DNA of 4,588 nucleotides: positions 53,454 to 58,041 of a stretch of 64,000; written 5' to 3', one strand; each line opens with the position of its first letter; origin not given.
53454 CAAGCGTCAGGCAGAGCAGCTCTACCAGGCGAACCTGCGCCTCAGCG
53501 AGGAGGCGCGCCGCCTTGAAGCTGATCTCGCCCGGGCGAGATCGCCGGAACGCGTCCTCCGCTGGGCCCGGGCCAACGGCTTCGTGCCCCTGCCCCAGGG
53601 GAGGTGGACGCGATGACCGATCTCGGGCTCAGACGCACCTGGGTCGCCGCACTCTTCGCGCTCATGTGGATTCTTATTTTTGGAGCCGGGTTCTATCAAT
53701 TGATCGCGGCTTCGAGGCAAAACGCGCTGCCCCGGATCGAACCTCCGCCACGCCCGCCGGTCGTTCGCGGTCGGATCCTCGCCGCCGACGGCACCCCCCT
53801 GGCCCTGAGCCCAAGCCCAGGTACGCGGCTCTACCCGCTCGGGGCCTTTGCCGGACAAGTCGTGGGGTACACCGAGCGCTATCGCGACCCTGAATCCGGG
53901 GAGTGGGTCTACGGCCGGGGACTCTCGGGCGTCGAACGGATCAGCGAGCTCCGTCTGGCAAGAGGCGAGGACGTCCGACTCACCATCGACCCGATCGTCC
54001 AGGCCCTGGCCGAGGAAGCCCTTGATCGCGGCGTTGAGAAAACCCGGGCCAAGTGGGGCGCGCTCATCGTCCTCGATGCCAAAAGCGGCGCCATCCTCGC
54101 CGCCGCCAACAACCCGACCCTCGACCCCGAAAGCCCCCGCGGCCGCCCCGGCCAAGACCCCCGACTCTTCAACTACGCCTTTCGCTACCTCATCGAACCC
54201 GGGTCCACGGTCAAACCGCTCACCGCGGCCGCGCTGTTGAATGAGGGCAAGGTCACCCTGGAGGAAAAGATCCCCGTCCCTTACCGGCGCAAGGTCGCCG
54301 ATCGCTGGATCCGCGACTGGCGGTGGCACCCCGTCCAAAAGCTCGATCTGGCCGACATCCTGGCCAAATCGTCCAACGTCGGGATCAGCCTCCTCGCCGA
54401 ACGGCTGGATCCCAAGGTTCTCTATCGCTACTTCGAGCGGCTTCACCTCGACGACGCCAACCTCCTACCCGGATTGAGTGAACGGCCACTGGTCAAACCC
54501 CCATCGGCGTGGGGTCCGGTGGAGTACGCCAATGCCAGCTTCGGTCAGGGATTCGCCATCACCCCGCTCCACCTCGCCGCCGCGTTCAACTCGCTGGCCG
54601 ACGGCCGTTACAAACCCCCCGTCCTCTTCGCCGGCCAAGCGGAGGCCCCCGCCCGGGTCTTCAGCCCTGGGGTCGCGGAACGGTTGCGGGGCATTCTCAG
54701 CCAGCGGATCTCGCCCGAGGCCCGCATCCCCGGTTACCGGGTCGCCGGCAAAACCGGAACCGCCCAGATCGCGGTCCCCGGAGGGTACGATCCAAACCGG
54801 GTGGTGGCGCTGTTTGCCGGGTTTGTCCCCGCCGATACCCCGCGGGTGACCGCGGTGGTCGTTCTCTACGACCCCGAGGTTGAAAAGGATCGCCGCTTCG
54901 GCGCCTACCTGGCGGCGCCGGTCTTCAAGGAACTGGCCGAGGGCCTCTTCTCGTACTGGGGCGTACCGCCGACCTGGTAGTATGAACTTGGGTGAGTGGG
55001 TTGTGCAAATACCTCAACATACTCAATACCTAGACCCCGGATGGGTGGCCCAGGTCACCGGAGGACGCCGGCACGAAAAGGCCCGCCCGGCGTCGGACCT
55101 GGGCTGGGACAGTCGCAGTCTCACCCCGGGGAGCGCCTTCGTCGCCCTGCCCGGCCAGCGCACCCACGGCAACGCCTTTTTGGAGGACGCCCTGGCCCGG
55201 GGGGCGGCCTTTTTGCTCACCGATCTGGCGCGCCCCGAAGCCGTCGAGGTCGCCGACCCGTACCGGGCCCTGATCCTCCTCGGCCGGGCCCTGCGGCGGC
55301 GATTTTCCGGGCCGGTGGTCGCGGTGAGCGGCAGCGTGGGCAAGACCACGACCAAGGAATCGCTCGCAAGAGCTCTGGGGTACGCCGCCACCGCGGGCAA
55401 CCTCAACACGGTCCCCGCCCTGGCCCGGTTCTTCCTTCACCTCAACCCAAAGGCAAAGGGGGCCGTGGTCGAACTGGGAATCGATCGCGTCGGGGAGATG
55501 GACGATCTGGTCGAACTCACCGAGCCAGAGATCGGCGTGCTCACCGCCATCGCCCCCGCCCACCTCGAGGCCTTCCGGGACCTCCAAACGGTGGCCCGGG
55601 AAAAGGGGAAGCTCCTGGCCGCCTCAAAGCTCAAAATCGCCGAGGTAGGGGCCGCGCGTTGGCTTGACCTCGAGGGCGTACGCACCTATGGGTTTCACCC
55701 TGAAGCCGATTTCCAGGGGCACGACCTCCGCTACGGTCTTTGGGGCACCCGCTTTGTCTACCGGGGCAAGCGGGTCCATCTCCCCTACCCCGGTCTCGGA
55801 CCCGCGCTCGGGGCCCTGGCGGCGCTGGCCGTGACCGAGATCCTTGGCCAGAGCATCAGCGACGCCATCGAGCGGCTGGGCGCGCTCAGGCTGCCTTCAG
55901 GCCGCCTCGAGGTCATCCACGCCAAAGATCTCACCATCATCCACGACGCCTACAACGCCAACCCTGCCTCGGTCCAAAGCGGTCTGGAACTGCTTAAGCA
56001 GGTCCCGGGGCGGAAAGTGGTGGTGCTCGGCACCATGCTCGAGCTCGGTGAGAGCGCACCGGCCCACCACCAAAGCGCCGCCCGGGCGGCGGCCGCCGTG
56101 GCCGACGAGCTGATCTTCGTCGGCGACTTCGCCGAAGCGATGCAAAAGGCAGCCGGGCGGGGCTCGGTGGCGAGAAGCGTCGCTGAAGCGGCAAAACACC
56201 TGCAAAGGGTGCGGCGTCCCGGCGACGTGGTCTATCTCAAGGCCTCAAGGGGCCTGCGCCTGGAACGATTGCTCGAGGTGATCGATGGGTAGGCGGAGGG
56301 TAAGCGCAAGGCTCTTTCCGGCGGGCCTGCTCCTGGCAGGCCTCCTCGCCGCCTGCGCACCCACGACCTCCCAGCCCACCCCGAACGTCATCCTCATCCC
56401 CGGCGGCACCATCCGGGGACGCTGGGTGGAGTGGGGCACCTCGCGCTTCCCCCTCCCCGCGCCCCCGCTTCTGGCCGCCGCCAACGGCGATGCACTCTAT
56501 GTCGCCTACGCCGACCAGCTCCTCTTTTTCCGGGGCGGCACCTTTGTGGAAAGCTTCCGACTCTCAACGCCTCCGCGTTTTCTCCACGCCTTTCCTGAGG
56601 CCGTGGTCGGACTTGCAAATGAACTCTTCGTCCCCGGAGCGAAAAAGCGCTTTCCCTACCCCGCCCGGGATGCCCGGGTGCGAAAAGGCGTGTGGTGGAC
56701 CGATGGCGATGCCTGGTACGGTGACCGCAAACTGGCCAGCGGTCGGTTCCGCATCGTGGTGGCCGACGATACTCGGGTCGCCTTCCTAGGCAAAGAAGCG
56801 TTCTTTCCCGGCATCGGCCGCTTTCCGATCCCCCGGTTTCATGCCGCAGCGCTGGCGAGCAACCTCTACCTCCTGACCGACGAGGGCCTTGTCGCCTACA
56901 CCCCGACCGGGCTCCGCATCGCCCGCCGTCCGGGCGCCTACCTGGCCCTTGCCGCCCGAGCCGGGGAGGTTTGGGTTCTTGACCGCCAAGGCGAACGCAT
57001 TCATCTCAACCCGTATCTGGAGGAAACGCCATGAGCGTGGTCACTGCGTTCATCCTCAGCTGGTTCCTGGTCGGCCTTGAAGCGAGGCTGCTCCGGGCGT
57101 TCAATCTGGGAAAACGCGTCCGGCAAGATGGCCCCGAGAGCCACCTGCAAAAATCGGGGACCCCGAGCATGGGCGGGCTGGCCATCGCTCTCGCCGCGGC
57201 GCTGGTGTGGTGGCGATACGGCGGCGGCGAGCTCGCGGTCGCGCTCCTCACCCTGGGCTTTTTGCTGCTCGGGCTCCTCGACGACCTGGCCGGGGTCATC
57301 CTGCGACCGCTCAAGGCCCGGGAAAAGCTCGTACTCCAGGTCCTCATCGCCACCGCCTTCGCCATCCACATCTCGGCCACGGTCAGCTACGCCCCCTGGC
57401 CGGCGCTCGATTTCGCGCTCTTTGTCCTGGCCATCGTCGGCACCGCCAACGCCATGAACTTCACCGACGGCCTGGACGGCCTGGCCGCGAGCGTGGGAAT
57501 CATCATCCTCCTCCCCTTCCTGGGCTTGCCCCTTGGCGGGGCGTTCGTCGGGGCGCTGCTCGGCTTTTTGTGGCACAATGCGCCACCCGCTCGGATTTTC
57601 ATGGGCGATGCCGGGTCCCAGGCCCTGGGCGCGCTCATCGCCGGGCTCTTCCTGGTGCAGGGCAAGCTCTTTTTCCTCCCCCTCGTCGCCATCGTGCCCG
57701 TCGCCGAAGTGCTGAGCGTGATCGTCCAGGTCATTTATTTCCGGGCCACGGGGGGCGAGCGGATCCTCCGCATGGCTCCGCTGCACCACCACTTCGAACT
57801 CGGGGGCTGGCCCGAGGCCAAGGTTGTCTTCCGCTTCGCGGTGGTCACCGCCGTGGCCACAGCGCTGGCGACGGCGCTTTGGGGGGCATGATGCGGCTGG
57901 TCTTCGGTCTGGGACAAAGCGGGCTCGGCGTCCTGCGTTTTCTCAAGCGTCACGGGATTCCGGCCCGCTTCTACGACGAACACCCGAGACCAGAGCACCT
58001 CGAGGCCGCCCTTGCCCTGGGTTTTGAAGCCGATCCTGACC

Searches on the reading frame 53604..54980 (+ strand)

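Call 66: search_protein_families(library=pfam, proteins=[window:53604-54980:+], max_evalue=0.00001)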
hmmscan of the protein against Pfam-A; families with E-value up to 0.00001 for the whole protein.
window:53604-54980:+ (458 aa): 2 families
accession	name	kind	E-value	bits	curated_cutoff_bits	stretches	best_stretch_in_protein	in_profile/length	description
PF00905.27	Transpeptidase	-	1.8e-53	182.2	22.1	1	152-445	1-298/299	Penicillin binding protein transpeptidase domain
PF13354.11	Beta-lactamase2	-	9.7e-07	28.8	22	1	189-387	13-190/214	Beta-lactamase enzyme family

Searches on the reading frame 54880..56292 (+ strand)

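Call 66: search_protein_families(library=pfam, proteins=[window:54880-56292:+], max_evalue=0.00001)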
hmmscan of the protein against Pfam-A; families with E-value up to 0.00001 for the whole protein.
window:54880-56292:+ (470 aa): 2 families
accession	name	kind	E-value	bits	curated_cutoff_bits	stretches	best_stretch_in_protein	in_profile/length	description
PF02875.26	Mur_ligase_C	-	4.6e-21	76.4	28.4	1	341-457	1-127/127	Mur ligase, glutamate ligase domain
PF08245.18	Mur_ligase_M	-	4.1e-20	73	24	1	149-318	1-199/200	Mur ligase middle domain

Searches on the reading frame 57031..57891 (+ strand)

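Call 66: search_protein_families(library=pfam, proteins=[window:57031-57891:+], max_evalue=0.00001)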
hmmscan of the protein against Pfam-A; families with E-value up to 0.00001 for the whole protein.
window:57031-57891:+ (286 aa): 1 family
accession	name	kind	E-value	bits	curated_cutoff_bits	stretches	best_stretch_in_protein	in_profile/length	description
PF00953.26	Glycos_transf_4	-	1.2e-27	97.3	27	1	69-208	3-157/160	Glycosyl transferase family 4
